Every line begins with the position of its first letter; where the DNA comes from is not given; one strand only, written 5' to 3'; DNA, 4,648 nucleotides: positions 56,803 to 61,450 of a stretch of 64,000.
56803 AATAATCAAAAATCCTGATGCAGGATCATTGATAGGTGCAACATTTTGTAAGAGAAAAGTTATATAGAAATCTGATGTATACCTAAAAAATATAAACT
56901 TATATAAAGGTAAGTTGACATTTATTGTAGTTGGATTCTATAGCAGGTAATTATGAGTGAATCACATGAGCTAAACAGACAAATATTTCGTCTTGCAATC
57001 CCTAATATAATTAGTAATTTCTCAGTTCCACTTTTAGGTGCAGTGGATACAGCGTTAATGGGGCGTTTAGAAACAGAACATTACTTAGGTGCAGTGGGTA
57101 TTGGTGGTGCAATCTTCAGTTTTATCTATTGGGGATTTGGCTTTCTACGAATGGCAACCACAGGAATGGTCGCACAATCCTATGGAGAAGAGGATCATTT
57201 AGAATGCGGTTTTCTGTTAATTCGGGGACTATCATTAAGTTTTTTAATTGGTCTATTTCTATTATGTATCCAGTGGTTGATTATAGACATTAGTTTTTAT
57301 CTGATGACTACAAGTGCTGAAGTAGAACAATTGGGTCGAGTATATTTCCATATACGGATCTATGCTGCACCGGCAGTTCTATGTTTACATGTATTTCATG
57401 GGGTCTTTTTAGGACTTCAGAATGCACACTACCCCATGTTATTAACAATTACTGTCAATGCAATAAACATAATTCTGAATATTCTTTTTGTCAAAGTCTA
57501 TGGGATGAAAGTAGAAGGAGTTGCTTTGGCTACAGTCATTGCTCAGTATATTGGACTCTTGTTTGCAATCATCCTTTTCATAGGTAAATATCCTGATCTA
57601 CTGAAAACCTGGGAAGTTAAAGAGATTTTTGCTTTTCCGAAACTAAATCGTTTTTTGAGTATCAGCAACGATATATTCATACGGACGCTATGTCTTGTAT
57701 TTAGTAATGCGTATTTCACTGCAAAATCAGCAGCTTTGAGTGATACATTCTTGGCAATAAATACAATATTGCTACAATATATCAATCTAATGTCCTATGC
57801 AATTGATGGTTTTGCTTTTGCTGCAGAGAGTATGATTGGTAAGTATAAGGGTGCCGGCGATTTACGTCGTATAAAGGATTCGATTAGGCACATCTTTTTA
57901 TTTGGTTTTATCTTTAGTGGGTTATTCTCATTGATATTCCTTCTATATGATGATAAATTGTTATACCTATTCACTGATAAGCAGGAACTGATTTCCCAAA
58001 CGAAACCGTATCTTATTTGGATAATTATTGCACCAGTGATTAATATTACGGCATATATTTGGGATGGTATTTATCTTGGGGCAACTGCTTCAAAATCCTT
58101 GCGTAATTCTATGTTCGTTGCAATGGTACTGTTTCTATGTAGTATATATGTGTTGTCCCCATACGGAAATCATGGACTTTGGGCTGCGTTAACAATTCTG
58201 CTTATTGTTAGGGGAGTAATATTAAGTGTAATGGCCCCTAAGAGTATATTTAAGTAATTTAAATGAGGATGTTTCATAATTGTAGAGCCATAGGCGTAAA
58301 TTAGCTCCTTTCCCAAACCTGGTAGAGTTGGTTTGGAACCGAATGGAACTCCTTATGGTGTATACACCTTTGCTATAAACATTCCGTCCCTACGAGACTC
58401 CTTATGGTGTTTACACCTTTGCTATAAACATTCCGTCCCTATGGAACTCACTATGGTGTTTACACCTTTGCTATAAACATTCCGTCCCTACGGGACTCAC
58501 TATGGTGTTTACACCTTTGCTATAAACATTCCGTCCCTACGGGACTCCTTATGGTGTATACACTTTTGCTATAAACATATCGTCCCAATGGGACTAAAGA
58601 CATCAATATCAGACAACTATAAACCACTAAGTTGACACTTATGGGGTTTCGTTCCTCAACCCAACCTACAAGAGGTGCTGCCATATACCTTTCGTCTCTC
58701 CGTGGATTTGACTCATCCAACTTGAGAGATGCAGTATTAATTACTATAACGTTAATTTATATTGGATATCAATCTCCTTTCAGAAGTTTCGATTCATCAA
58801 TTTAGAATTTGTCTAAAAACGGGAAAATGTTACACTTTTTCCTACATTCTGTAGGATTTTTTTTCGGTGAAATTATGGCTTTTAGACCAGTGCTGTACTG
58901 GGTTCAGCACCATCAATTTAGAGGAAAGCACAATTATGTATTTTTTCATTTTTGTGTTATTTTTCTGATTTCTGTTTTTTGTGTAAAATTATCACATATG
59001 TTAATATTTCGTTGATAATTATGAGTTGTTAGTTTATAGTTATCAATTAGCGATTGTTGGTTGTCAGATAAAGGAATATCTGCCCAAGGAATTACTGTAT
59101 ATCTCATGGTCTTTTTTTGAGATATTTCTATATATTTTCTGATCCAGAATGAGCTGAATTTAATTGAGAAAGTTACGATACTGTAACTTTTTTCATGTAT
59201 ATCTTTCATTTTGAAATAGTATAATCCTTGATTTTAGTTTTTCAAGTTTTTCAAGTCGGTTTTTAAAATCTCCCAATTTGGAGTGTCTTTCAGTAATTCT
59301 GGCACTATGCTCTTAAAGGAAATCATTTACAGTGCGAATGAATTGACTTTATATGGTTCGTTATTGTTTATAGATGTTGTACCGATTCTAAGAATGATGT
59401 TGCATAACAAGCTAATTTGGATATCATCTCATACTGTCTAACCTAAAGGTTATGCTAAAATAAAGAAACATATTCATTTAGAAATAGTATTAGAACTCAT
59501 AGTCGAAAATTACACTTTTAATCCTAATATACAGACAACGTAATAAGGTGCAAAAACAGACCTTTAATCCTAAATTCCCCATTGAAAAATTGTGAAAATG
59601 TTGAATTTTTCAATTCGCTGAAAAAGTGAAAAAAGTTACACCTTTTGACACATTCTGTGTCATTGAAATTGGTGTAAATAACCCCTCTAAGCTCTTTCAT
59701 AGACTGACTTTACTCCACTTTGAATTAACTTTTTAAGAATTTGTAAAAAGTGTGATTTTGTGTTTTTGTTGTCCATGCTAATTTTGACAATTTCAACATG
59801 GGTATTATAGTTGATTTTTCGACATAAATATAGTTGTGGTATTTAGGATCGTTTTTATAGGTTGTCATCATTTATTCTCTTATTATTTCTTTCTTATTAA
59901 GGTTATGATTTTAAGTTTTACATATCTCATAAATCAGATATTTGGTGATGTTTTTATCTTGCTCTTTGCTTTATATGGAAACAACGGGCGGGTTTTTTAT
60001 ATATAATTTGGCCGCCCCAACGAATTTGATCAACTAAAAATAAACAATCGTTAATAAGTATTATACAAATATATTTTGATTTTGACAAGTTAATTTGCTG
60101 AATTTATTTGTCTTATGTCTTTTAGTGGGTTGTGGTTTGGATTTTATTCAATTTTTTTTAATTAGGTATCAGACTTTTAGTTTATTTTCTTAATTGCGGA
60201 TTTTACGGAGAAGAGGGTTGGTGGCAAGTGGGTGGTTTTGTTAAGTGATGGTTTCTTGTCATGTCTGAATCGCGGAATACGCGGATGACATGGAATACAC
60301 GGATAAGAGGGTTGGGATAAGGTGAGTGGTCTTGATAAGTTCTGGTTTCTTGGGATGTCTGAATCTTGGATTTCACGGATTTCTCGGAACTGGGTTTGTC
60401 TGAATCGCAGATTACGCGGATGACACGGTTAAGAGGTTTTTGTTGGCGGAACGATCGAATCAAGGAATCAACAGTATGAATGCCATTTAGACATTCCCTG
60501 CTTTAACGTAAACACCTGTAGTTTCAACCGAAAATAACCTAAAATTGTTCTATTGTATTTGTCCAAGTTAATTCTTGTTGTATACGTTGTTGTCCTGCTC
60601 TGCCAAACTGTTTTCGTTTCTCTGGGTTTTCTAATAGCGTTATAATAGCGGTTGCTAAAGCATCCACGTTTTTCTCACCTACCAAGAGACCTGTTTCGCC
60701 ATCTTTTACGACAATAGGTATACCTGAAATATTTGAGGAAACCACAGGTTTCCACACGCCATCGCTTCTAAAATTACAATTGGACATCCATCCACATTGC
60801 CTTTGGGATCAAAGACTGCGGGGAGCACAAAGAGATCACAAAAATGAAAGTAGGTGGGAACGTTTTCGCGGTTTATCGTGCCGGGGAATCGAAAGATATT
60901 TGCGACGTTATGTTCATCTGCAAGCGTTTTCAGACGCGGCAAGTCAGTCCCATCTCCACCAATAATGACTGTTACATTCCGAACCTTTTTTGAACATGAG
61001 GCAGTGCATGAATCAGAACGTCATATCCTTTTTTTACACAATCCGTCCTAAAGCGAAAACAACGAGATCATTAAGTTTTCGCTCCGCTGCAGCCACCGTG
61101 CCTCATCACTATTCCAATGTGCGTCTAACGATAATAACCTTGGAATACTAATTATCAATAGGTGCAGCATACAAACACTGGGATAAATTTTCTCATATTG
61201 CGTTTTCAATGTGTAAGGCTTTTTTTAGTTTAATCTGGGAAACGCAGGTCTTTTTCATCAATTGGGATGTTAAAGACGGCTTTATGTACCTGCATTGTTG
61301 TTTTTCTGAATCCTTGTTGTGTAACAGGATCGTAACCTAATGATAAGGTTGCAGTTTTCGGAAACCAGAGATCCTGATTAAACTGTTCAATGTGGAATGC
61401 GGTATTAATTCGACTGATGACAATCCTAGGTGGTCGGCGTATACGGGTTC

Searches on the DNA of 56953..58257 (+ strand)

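Call 45: search_with_rna_model(model_id=R1, sources=[L114, L115, L116, L117, L118, L119, L120, L121, L122, L123, L124, L125, L126, L127, L128, L129, L130], max_evalue=0.01)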
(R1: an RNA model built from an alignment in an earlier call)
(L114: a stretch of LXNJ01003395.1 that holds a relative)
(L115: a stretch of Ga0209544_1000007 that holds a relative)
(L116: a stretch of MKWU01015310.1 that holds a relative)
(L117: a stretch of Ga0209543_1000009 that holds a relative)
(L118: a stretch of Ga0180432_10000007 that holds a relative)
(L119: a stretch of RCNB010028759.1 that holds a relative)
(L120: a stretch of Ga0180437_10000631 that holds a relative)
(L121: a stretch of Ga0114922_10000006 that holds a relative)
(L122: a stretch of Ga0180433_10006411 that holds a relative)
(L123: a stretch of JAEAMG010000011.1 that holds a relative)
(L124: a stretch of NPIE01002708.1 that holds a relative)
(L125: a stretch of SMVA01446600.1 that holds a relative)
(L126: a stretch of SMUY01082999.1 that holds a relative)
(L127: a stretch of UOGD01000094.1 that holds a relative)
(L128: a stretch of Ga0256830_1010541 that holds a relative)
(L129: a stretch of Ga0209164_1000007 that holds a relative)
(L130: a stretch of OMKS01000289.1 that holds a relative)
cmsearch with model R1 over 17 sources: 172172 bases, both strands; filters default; matches with E-value up to 0.01: 2.
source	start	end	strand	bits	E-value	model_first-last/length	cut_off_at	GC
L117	5126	5176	+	48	3.3e-08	1-51/51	no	0.43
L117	5087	5125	+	24.9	0.0051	1-51/51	no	0.46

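Call 73: search_with_rna_model(model_id=R1, sources=[L194, L195, L196, L197, L198, L162, L131, L133, L135, L139, L141, L143, L146, L150], max_evalue=0.01)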
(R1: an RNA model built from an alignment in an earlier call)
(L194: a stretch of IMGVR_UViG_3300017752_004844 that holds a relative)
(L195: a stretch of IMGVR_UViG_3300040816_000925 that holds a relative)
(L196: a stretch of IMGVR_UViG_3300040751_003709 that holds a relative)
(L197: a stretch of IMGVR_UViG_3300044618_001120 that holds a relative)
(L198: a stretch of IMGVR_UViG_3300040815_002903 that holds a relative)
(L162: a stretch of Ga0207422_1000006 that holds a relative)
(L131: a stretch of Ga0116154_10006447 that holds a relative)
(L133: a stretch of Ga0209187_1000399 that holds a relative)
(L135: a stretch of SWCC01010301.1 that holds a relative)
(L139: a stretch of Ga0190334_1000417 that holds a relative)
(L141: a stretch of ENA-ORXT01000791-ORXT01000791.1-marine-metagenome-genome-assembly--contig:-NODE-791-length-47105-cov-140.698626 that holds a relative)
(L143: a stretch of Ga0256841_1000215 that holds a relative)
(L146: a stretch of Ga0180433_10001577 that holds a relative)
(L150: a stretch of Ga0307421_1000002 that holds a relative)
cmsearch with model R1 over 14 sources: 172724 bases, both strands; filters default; matches with E-value up to 0.01: 0.
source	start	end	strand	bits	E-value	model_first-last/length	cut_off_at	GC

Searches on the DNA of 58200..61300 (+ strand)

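Call 18: search_rna_families(source=window, start=58200, end=61300, threshold=evalue, max_evalue=10, show_alignments=2)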
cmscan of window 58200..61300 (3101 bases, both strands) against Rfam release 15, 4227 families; matches with E-value up to 10: 4.
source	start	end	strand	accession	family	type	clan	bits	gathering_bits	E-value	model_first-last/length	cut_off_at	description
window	59059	59145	-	RF00328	snoZ161_228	Gene; snRNA; snoRNA; CD-box;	CL00056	20.2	45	2.4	1-93/93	no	Small nucleolar RNA Z161/Z228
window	58451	58497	+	RF01687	Acido-Lenti-1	Gene; sRNA;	-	16.7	37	1.4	1-46/46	no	Acido-Lenti-1 RNA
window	58500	58546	+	RF01687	Acido-Lenti-1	Gene; sRNA;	-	16.7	37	1.4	1-46/46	no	Acido-Lenti-1 RNA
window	60976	61119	+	RF02132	HOXB13-AS1_1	Gene; lncRNA;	-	14.8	60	5.6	1-136/136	no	HOXB13 antisense RNA 1 conserved region 1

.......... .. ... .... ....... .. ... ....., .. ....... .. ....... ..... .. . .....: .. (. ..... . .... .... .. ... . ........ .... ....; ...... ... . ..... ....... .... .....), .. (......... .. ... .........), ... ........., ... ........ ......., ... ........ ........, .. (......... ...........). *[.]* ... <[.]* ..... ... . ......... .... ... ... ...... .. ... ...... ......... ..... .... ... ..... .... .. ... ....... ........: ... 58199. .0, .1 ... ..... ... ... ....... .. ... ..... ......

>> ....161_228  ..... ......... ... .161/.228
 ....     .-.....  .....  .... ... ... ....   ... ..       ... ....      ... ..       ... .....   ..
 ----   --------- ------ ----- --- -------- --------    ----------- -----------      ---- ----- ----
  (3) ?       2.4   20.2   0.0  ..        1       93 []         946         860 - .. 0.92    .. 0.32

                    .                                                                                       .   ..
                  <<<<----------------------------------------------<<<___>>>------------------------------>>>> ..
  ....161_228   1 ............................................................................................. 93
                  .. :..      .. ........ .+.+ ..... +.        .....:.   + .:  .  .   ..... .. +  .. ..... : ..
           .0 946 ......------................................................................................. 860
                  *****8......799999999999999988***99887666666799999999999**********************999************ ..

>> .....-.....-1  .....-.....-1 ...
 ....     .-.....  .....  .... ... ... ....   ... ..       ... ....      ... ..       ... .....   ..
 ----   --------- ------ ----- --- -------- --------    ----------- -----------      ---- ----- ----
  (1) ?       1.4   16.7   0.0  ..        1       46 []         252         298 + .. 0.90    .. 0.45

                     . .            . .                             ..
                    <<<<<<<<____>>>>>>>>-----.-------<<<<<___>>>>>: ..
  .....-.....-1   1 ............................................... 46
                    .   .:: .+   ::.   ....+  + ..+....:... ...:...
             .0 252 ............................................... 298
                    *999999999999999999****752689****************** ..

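Call 80: search_dna_similar(query=window:58283-58680:+, collection=plasmids, mode=distant, max_evalue=0.001, max_rows=10)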
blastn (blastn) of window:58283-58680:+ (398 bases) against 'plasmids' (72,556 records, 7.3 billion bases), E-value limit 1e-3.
No match.

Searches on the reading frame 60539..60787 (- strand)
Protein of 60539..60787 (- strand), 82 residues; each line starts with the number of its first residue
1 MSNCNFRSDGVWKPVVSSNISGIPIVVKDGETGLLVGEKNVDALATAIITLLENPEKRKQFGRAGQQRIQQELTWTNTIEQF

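Call 17: search_protein_families(library=pfam, proteins=[window:60539-60787:-], max_evalue=0.01)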
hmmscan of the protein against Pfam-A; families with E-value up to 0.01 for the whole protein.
window:60539-60787:- (82 aa): 3 families
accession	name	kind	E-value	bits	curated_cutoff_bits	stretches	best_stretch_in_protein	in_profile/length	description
PF00534.26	Glycos_transf_1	-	9.9e-14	51.7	26.4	1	13-68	117-172/172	Glycosyl transferases group 1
PF13692.12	Glyco_trans_1_4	-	3e-09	37.7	27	1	13-54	101-142/142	Glycosyl transferases group 1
PF13524.12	Glyco_trans_1_2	-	1.2e-06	29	25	1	14-82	76-142/144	Glycosyl transferase-like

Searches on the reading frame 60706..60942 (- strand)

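Call 17: search_protein_families(library=pfam, proteins=[window:60706-60942:-], max_evalue=0.01)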
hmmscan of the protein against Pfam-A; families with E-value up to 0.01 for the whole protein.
window:60706-60942:- (78 aa): 2 families
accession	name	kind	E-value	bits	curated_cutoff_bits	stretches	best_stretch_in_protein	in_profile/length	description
PF00534.26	Glycos_transf_1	-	4.8e-11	42.9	26.4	1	3-64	61-116/172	Glycosyl transferases group 1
PF13692.12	Glyco_trans_1_4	-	5.7e-09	36.8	27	1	3-64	48-100/142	Glycosyl transferases group 1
